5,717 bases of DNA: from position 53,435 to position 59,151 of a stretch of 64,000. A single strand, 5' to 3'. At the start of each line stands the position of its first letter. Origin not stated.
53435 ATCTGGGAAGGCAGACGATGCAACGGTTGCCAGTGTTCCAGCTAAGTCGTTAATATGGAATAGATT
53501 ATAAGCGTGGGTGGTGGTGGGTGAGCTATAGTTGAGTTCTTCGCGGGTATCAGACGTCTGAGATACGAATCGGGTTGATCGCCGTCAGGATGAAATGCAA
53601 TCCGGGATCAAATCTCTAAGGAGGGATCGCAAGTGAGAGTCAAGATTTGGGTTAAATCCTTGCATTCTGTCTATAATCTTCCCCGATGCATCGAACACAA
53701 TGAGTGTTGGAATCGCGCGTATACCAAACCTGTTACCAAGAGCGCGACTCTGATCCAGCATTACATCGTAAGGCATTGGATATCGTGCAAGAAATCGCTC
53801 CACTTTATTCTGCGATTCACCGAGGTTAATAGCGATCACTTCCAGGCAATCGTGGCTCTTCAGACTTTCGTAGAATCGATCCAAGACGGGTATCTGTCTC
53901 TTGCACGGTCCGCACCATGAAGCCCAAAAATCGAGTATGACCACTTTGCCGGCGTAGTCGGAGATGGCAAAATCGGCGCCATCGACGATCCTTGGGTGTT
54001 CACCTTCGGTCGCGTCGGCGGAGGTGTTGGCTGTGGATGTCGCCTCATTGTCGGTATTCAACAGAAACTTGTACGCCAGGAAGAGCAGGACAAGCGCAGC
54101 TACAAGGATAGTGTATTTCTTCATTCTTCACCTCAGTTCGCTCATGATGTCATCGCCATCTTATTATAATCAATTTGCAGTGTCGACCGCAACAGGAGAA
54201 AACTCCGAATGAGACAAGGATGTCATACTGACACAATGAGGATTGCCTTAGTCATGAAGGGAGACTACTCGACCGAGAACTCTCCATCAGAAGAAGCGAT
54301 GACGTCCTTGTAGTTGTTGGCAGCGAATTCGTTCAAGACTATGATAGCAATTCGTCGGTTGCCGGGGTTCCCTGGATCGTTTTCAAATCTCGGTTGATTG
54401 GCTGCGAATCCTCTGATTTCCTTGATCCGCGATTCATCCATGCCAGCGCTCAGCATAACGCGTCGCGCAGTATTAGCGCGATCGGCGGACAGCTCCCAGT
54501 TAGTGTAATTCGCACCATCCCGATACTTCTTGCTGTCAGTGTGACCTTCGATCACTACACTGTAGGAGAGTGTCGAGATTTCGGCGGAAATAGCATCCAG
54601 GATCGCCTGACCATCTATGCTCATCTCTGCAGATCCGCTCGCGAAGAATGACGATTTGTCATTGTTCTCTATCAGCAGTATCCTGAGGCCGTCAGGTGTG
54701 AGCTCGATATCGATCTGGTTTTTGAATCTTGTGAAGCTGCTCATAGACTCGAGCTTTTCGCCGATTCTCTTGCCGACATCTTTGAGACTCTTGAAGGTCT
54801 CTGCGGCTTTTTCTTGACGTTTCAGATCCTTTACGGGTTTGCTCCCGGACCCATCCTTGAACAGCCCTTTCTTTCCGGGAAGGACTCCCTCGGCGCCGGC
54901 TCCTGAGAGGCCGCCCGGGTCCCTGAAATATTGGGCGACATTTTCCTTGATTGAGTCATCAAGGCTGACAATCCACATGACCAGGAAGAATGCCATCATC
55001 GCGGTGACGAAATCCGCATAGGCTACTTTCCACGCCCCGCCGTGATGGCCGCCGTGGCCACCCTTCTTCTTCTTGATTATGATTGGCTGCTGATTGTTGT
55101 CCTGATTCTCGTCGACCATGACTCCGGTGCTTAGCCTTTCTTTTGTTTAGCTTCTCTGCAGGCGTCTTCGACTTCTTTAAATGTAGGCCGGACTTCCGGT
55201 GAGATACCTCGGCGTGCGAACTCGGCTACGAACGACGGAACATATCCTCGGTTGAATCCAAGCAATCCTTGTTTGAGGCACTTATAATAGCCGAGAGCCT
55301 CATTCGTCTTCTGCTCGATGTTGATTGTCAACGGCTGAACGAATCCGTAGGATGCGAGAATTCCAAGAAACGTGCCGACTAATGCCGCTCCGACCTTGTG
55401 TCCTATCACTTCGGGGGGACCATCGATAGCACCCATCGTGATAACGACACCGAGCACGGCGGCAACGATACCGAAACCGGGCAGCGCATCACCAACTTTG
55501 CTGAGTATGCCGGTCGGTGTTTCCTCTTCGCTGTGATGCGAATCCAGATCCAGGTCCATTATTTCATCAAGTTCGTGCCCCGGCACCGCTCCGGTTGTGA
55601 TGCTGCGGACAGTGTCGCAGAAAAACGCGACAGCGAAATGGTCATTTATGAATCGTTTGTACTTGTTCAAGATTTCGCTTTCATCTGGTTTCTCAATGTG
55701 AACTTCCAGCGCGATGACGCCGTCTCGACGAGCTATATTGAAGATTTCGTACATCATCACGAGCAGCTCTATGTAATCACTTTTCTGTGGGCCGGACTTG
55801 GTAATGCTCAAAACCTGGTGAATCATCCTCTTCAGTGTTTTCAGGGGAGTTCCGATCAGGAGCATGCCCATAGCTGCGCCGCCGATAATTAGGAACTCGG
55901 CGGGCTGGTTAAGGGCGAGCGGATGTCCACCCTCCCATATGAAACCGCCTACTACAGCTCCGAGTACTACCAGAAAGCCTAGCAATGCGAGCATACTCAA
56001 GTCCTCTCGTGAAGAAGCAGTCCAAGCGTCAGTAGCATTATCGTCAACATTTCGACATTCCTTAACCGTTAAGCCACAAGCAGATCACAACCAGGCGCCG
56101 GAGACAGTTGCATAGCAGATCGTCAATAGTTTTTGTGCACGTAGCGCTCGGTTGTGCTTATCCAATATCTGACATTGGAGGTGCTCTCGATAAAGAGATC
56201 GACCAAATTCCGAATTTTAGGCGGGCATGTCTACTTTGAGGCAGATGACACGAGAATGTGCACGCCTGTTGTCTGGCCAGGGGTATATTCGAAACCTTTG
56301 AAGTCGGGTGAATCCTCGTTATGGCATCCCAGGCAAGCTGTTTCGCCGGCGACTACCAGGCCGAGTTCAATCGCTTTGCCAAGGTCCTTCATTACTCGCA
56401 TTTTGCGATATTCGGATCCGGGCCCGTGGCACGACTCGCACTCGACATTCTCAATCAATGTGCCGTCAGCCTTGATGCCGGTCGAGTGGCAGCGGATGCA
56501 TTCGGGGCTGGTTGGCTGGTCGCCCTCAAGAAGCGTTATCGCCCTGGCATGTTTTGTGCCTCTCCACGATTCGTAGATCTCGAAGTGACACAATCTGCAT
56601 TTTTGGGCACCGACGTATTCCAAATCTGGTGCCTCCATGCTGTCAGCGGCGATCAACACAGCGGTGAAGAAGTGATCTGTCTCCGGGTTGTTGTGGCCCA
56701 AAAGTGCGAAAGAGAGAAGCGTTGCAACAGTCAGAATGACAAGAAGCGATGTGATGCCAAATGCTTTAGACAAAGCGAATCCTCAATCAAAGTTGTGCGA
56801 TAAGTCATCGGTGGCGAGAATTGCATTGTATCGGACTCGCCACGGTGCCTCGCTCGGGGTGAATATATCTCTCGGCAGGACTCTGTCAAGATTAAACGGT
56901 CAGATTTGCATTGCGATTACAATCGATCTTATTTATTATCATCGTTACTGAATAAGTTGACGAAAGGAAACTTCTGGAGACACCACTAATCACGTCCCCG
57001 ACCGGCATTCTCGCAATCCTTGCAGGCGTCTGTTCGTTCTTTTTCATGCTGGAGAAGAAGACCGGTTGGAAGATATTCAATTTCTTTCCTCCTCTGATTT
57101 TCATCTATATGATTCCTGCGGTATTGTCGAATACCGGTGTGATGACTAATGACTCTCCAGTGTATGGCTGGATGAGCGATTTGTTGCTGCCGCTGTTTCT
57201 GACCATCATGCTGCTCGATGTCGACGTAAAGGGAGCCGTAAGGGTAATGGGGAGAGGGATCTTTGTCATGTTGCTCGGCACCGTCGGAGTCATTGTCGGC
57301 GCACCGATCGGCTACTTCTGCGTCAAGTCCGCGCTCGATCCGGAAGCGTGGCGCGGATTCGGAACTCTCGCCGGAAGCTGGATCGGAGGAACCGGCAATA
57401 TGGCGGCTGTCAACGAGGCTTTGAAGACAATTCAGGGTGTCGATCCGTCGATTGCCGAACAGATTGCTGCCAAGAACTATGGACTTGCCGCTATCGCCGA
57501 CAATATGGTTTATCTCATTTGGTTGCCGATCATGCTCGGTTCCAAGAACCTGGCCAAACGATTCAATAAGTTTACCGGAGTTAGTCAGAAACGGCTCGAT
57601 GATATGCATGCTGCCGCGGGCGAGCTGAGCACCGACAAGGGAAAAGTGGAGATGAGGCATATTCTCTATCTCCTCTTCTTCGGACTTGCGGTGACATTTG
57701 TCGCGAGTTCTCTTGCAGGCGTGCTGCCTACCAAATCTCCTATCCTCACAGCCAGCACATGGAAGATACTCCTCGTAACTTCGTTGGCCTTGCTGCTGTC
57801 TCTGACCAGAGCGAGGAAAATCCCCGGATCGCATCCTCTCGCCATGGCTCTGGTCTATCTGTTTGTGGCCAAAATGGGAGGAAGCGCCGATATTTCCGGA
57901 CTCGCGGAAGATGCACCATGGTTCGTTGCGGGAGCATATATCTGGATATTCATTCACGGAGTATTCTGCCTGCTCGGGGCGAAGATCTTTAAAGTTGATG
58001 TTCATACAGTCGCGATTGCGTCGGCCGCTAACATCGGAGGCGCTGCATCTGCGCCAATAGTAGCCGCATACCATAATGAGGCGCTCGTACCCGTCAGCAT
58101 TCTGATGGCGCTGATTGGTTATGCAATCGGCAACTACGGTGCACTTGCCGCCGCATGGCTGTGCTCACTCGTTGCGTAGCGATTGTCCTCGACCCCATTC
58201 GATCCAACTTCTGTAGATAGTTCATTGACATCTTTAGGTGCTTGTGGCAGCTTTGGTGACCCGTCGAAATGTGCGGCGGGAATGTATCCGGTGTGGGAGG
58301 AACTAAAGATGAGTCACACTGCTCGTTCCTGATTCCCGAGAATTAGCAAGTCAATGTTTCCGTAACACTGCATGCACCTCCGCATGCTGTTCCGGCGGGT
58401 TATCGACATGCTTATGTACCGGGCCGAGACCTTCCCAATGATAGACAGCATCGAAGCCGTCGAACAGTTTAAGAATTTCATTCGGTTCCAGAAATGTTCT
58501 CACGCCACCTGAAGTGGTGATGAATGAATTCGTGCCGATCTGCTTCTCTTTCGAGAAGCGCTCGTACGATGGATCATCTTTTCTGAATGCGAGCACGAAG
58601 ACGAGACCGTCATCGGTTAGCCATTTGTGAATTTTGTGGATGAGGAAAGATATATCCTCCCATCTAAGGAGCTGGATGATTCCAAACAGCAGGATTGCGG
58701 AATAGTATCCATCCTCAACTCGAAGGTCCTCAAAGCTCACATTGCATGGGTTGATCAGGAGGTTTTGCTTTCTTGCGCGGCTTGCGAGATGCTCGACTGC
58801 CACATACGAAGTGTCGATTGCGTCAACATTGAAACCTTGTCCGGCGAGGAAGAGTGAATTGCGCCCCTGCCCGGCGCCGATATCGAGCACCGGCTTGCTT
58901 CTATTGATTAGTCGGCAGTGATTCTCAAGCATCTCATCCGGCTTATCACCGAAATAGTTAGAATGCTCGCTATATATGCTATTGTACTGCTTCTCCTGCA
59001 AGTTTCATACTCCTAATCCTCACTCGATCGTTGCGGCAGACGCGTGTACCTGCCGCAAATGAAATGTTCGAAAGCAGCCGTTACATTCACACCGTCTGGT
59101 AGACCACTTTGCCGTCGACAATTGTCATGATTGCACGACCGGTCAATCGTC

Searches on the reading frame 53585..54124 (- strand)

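Call 9: search_protein_families(library=pfam, proteins=[window:53585-54124:-], max_evalue=0.00001)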
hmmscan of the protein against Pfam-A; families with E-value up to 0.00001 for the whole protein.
window:53585-54124:- (179 aa): 5 families
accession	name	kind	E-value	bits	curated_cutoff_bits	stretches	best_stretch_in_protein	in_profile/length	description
PF08534.16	Redoxin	-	5.2e-22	78.7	26.6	1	47-160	16-139/148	Redoxin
PF00578.27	AhpC-TSA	-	1.9e-20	73.5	26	1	48-151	14-122/124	AhpC/TSA family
PF13905.12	Thioredoxin_8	-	1.8e-19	70.3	27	1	59-150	1-94/94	Thioredoxin-like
PF00085.26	Thioredoxin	-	4.1e-13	49.7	23.5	1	59-110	18-67/103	Thioredoxin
PF13098.12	Thioredoxin_2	-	2.4e-11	44.3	27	1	59-159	5-96/104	Thioredoxin-like domain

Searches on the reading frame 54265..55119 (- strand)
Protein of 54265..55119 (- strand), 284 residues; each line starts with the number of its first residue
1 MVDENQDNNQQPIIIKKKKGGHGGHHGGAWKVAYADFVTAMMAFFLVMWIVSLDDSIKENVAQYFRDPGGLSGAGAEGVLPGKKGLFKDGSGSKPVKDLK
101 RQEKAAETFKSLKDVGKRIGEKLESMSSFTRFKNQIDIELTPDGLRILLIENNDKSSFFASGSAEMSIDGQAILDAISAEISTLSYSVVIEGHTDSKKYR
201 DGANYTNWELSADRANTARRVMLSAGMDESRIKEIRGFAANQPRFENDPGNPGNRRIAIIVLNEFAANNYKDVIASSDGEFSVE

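Call 9: search_protein_families(library=pfam, proteins=[window:54265-55119:-], max_evalue=0.00001)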
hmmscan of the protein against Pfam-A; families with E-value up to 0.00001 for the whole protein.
window:54265-55119:- (284 aa): 2 families
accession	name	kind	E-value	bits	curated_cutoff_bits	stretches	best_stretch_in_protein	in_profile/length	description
PF13677.11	MotB_plug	-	1.1e-18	67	24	1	16-68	2-57/58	Membrane MotB of proton-channel complex MotA/MotB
PF00691.25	OmpA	-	5.4e-15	56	27.2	1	158-251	1-92/98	OmpA family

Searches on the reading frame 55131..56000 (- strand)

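Call 9: search_protein_families(library=pfam, proteins=[window:55131-56000:-], max_evalue=0.00001)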
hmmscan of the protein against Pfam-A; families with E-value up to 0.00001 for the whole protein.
window:55131-56000:- (289 aa): 2 families
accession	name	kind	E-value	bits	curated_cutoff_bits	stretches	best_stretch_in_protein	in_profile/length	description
PF20560.3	MotA_N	-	1.4e-24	86.5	27.3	1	7-94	2-91/91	Motility protein A N-terminal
PF01618.21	MotA_ExbB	-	2.2e-09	37.6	22.9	1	140-225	23-111/127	MotA/TolQ/ExbB proton channel family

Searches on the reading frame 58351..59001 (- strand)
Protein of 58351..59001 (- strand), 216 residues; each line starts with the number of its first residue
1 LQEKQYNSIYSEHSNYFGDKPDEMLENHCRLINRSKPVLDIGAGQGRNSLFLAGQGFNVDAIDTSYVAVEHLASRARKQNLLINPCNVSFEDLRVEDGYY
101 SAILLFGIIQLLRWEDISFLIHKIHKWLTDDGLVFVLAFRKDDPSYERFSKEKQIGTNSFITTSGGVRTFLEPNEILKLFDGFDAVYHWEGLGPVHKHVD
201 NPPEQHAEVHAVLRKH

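Call 9: search_protein_families(library=pfam, proteins=[window:58351-59001:-], max_evalue=0.00001)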
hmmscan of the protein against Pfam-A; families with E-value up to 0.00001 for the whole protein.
window:58351-59001:- (216 aa): 6 families
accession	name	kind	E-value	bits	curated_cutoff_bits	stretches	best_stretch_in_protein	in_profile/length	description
PF13649.12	Methyltransf_25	-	1e-13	52.2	27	1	38-132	1-97/97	Methyltransferase domain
PF03848.20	TehB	-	5e-13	49.4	20.4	1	13-138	5-134/193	Tellurite resistance protein TehB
PF13489.12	Methyltransf_23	-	3.1e-11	43.7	27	1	31-181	16-155/164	Methyltransferase domain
PF08241.18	Methyltransf_11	-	8.2e-11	42.8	21.2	1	39-135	1-94/95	Methyltransferase domain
PF08242.18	Methyltransf_12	-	1.7e-09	38.7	30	1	39-133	1-97/98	Methyltransferase domain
PF13847.12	Methyltransf_31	-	6e-06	26.4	27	1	34-149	3-122/145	Methyltransferase domain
